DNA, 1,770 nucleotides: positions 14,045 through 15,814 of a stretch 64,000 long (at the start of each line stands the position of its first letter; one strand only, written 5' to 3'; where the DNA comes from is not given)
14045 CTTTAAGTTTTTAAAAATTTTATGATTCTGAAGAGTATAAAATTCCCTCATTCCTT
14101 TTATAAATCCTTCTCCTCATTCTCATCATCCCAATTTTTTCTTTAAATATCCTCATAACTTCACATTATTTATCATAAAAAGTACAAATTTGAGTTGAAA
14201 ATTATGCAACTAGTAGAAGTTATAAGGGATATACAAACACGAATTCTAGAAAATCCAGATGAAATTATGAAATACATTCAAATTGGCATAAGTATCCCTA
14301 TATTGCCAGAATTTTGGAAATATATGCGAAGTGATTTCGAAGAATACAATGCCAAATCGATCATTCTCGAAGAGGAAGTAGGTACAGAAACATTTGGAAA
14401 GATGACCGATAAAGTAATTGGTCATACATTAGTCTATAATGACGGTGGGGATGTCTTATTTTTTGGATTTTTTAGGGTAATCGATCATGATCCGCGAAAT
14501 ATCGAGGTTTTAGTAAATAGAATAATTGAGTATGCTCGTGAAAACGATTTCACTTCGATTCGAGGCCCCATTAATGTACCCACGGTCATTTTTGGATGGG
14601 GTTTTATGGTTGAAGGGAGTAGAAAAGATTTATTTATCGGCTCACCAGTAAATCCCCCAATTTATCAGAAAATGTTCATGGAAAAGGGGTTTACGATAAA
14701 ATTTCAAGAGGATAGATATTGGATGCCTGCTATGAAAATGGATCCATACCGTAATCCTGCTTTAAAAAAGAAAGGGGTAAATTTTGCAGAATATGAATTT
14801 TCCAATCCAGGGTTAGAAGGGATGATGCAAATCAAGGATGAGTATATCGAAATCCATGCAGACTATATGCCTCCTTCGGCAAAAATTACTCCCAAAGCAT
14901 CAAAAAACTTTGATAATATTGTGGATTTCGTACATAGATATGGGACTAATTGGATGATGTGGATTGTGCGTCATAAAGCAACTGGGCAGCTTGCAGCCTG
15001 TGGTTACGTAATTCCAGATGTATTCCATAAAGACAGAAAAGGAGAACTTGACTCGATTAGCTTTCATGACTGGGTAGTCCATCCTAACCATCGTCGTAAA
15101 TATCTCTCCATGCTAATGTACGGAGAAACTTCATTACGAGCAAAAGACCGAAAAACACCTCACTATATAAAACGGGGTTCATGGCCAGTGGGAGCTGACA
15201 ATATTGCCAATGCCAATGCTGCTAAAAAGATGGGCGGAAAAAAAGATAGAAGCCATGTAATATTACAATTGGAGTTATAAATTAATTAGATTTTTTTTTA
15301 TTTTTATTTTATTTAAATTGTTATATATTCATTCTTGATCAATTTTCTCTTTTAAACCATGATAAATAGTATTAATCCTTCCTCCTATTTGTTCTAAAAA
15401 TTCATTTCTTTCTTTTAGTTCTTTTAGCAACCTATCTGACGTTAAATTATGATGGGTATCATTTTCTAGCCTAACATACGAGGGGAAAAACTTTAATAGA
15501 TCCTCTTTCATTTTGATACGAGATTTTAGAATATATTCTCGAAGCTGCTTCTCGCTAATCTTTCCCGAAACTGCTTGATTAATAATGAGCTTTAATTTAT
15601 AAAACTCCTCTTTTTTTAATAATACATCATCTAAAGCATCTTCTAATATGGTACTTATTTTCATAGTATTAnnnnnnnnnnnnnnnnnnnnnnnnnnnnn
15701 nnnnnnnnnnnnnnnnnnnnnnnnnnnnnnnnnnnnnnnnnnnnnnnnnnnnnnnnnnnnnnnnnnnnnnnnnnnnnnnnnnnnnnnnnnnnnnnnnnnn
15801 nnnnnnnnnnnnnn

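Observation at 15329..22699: Tightly packed membrane cluster around a VirB4/HerA-like translocase plus an HhH DNA-binding membrane protein: candidate uncharacterised DNA-transfer/uptake-type apparatus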

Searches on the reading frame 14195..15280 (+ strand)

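Call 3: search_protein_families(library=pfam, proteins=[window:14195-15280:+], max_evalue=1)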
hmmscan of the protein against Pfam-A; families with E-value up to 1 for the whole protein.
window:14195-15280:+ (361 aa): 2 families
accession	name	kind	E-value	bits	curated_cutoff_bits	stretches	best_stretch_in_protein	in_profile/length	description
PF20752.3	SP2_C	-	0.052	13.5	25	1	202-244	68-109/220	Structural protein 2 C-terminal domain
PF04363.17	DUF496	-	0.2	12.3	23.2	1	9-65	27-82/93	Protein of unknown function (DUF496)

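Call 6: search_protein_families(library=padloc, proteins=[window:14195-15280:+], max_evalue=1)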
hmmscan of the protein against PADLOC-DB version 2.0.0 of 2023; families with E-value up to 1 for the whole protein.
window:14195-15280:+ (361 aa): 0 families

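Call 109: search_protein_families(library=ncbifam, proteins=[window:14195-15277:+], max_evalue=0.01)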
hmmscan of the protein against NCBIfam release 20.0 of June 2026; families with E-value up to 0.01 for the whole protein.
window:14195-15277:+ (361 aa): 1 family
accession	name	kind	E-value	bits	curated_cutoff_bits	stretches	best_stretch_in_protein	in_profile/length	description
NF040881.1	PTS_reg_TmaR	equivalog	0.0053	16.8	170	0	8-65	34-90/103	PTS system regulator TmaR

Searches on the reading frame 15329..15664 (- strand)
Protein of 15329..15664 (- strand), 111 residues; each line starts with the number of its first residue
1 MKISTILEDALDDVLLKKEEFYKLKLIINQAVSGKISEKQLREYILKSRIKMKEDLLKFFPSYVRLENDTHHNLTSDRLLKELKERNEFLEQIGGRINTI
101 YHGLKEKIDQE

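Call 3: search_protein_families(library=pfam, proteins=[window:15329-15664:-], max_evalue=1)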
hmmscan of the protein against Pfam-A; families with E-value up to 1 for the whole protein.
window:15329-15664:- (111 aa): 0 families

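Call 4: search_protein_families(library=ncbifam, proteins=[window:15329-15664:-], max_evalue=1)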
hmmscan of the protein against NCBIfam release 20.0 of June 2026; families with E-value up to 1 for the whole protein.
window:15329-15664:- (111 aa): 0 families

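Call 6: search_protein_families(library=padloc, proteins=[window:15329-15664:-], max_evalue=1)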
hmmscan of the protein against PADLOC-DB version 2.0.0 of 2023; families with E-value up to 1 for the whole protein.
window:15329-15664:- (111 aa): 0 families

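Call 7: search_protein_families(library=phrogs, proteins=[window:15329-15664:-], max_evalue=1)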
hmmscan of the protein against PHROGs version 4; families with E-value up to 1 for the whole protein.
window:15329-15664:- (111 aa): 2 families
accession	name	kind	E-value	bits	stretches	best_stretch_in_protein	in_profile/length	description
phrog_27097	-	unknown function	0.034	15.4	1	11-34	31-54/55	-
phrog_19228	-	unknown function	0.24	12.8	0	30-57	4-31/61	-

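Call 88: search_protein_families(library=pfam, alignment_id=A7, max_evalue=0.001)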
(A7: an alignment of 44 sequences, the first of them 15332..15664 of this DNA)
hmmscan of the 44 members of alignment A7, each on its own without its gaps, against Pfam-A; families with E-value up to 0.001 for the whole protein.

A. member 1, window:15332-15664:- (111 aa): 0 families

B. families by the number of members that match (of 44 scanned): 6 families
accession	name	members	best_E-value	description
PF11977.14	RNase_Zc3h12a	5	1.5e-17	Zc3h12a-like Ribonuclease NYN domain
PF16953.11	PRORP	3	2.7e-05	Protein-only RNase P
PF25100.1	DUF7809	1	0.00022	Domain of unknown function (DUF7809)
PF03172.18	HSR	1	0.00024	HSR domain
PF04822.18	Takusan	1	0.00031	Takusan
PF20781.2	TssR_C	1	0.00039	TssR C-terminal domain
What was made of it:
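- NYN ribonuclease fusions: call 88. NYN ribonuclease fusions occur (call 88). The window's own small subunit has no nuclease domain (calls 3, 88).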
